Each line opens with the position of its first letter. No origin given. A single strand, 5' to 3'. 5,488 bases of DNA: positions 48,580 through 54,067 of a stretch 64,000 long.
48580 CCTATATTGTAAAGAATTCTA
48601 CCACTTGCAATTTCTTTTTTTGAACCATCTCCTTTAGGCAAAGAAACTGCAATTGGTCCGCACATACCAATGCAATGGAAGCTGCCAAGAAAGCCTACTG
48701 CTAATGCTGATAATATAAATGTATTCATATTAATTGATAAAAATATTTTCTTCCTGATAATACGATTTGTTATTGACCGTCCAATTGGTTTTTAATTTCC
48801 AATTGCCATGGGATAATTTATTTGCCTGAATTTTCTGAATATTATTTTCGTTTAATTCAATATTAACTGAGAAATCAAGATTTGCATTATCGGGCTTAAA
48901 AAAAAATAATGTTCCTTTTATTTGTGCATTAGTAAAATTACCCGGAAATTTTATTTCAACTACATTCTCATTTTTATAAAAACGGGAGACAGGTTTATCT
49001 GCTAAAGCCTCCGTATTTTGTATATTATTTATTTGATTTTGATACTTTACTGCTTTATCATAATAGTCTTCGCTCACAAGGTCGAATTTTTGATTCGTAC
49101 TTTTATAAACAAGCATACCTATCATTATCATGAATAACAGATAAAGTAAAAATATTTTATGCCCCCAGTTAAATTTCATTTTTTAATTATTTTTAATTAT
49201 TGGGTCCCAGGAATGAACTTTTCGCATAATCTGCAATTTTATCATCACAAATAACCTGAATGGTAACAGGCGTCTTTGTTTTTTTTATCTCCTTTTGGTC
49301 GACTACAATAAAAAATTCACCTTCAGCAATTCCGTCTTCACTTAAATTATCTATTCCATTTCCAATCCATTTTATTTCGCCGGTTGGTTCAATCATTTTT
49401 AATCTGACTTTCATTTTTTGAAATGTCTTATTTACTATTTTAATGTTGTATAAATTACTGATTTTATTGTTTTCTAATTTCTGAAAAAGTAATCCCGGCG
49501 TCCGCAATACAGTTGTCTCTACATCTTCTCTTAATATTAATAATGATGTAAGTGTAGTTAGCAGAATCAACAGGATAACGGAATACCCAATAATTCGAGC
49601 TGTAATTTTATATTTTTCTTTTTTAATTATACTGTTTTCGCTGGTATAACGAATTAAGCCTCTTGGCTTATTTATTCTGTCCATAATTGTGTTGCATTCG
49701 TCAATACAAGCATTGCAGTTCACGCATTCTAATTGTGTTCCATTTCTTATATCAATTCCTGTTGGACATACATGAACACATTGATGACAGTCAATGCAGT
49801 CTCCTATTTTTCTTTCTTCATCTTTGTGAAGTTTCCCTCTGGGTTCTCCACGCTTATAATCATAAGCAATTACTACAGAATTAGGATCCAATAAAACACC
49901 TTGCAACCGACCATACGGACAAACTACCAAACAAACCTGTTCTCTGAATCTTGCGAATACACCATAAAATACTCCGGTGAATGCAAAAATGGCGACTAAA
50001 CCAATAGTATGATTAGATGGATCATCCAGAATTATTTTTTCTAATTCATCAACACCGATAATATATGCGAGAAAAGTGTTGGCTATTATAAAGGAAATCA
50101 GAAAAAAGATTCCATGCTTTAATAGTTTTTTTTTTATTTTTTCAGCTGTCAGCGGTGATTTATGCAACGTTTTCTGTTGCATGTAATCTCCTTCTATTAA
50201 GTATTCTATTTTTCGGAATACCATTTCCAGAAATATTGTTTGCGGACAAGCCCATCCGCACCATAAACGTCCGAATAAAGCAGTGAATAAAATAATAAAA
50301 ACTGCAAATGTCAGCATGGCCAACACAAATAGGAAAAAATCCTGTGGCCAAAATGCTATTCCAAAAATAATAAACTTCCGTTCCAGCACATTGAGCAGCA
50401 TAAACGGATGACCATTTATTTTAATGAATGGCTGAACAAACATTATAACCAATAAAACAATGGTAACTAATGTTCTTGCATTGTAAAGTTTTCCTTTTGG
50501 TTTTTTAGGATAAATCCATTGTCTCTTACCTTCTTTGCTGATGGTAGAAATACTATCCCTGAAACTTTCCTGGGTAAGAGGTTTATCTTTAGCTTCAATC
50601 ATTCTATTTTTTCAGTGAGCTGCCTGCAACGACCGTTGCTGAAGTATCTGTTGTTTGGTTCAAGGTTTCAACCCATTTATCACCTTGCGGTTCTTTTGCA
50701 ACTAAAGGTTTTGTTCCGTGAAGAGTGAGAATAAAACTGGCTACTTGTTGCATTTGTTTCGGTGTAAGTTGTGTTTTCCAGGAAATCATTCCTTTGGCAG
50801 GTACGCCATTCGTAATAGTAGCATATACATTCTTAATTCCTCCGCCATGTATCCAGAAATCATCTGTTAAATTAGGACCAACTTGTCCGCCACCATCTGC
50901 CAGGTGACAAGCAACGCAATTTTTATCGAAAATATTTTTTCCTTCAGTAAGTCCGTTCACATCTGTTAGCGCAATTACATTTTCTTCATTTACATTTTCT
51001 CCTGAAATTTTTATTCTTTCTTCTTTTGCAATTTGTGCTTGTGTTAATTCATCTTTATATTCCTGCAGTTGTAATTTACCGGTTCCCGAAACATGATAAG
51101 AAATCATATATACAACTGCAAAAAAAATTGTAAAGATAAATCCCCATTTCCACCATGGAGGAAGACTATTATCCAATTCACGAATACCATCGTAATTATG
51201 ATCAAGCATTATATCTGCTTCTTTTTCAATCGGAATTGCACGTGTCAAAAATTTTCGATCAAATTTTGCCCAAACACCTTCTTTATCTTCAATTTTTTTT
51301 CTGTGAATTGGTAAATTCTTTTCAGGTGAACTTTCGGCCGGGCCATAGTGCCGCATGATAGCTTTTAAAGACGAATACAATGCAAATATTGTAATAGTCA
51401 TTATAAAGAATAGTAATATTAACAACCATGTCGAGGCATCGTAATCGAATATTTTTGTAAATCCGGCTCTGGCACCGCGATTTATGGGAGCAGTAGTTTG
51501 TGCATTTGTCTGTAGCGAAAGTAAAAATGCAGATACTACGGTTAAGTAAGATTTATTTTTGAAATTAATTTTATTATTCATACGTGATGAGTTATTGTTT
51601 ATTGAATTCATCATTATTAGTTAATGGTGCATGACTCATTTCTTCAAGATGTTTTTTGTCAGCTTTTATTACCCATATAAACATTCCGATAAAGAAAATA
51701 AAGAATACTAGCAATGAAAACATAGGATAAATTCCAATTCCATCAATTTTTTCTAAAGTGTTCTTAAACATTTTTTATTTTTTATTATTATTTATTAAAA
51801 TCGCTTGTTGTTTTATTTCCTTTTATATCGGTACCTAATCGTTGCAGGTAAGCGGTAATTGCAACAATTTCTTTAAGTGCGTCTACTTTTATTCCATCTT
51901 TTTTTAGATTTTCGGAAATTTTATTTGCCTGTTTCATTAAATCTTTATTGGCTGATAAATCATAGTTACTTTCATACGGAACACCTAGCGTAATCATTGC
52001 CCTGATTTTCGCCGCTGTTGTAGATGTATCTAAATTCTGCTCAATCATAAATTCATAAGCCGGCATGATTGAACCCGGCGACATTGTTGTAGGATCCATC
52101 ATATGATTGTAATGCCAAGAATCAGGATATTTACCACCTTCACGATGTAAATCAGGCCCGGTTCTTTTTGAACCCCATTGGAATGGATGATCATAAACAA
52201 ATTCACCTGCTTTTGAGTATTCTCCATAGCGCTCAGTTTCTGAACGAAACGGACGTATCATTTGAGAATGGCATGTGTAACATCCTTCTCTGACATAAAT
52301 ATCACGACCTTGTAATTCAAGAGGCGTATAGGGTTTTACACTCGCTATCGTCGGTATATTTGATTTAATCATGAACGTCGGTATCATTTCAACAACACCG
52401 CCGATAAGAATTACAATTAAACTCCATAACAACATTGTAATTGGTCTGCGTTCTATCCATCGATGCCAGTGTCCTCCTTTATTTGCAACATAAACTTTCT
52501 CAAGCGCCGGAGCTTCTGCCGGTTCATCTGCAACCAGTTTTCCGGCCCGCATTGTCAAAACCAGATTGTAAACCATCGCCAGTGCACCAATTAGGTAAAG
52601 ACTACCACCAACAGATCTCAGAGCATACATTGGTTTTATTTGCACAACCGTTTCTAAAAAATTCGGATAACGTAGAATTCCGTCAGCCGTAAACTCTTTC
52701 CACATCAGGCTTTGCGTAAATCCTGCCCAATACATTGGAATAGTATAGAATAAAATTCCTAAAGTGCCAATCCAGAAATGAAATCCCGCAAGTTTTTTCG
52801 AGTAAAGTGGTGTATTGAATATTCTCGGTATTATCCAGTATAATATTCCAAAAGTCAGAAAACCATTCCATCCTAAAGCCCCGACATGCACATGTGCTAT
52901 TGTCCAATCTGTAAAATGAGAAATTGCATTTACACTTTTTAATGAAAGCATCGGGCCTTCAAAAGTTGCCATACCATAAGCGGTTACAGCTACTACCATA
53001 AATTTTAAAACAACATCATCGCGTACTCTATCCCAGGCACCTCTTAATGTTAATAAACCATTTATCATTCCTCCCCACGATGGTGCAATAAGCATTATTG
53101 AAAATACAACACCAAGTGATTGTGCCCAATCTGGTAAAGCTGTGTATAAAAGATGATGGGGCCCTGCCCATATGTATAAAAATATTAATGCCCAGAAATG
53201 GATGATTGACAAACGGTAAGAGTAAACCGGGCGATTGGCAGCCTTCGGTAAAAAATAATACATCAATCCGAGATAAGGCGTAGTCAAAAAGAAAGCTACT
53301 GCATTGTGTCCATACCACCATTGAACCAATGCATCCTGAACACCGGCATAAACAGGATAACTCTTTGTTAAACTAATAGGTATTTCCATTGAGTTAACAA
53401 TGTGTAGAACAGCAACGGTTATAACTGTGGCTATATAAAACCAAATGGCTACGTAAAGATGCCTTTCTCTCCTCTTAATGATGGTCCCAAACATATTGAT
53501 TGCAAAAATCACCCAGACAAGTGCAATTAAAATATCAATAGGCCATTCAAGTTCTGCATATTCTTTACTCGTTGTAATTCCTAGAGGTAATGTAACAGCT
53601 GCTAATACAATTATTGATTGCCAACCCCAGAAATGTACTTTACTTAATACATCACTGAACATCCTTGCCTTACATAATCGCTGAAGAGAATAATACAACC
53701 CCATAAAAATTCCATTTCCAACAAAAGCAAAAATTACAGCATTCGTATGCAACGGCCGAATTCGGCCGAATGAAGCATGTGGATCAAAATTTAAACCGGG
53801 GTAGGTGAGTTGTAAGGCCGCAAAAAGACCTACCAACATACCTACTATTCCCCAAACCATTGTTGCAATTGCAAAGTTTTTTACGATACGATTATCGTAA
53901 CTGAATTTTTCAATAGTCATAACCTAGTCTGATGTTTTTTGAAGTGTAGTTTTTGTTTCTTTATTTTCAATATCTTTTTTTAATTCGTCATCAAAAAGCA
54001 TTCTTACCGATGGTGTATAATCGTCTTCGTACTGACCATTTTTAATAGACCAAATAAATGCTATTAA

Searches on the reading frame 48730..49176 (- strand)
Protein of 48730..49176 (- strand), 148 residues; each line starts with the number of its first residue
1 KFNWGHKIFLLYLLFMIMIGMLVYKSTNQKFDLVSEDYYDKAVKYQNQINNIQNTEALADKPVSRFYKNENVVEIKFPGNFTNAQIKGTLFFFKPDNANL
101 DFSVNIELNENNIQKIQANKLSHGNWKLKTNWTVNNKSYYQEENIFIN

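Call 39: search_protein_families(library=pfam, proteins=[window:48730-49176:-], max_evalue=0.001)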
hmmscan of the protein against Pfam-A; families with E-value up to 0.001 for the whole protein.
window:48730-49176:- (148 aa): 1 family
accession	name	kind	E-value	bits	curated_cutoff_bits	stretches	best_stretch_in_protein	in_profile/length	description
PF05751.16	FixH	-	8.9e-19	68.4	23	1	3-145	3-149/150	FixH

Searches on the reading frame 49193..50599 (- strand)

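Call 39: search_protein_families(library=pfam, proteins=[window:49193-50599:-], max_evalue=0.001)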
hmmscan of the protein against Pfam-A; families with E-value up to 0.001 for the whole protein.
window:49193-50599:- (468 aa): 10 families
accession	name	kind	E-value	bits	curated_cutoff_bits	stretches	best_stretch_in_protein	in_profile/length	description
PF13746.11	Fer4_18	-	2.8e-39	134.3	27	1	218-321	1-114/114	4Fe-4S dicluster domain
PF11614.14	FixG_C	-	9.4e-21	74.6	25.6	1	353-466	4-119/119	IG-like fold at C-terminal of FixG, putative oxidoreductase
PF12801.12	Fer4_5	-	1.2e-12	48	22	1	92-130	2-40/48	4Fe-4S binding domain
PF13534.11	Fer4_17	-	1.1e-08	35.9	22.2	1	222-283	7-61/61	4Fe-4S dicluster domain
PF13183.11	Fer4_8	-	1.3e-08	35.7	27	1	222-282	10-68/68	4Fe-4S dicluster domain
PF12838.12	Fer4_7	-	7.2e-08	33.2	27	1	222-282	7-52/52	4Fe-4S dicluster domain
PF13484.11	Fer4_16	-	9.8e-08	33.1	30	1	222-280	7-65/66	4Fe-4S double cluster binding domain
PF13187.11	Fer4_9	-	1e-07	32.3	27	1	223-281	8-50/52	4Fe-4S dicluster domain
PF13237.11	Fer4_10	-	3e-06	27.5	25.5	1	222-279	14-53/53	4Fe-4S dicluster domain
PF12800.12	Fer4_4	-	0.00018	22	24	0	267-281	3-17/17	4Fe-4S binding domain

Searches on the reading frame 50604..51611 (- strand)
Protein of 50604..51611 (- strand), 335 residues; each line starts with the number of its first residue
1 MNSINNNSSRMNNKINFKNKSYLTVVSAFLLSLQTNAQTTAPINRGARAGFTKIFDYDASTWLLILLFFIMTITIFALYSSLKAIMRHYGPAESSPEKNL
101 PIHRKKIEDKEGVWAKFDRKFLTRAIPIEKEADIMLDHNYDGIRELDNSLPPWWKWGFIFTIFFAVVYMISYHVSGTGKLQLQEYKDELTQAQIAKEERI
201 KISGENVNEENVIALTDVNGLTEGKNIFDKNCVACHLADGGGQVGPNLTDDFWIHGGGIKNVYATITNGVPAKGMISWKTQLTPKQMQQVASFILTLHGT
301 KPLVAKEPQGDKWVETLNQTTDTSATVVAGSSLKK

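Call 39: search_protein_families(library=pfam, proteins=[window:50604-51611:-], max_evalue=0.001)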
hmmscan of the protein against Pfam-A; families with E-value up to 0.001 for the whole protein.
window:50604-51611:- (335 aa): 3 families
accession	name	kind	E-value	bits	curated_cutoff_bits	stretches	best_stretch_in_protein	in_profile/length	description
PF14715.11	FixP_N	-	2.5e-20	72.3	24.9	1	133-178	2-47/48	N-terminal domain of cytochrome oxidase-cbb3, FixP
PF13442.11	Cytochrome_CBB3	-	2.3e-12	47.5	27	1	221-294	3-68/68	Cytochrome C oxidase, cbb3-type, subunit III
PF00034.26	Cytochrom_C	-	1.2e-09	39.8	21.3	1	222-297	2-89/90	Cytochrome c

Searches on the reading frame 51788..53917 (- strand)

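Call 39: search_protein_families(library=pfam, proteins=[window:51788-53917:-], max_evalue=0.001)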
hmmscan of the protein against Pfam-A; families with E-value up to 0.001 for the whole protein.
window:51788-53917:- (709 aa): 2 families
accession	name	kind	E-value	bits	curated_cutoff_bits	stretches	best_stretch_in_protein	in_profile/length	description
PF00115.25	COX1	-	2.3e-123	412.7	34.8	1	10-439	1-435/436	Cytochrome C and Quinol oxidase polypeptide I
PF02433.20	FixO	-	5.7e-102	340.3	29.6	1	485-698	1-219/219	Cytochrome C oxidase, mono-heme subunit/FixO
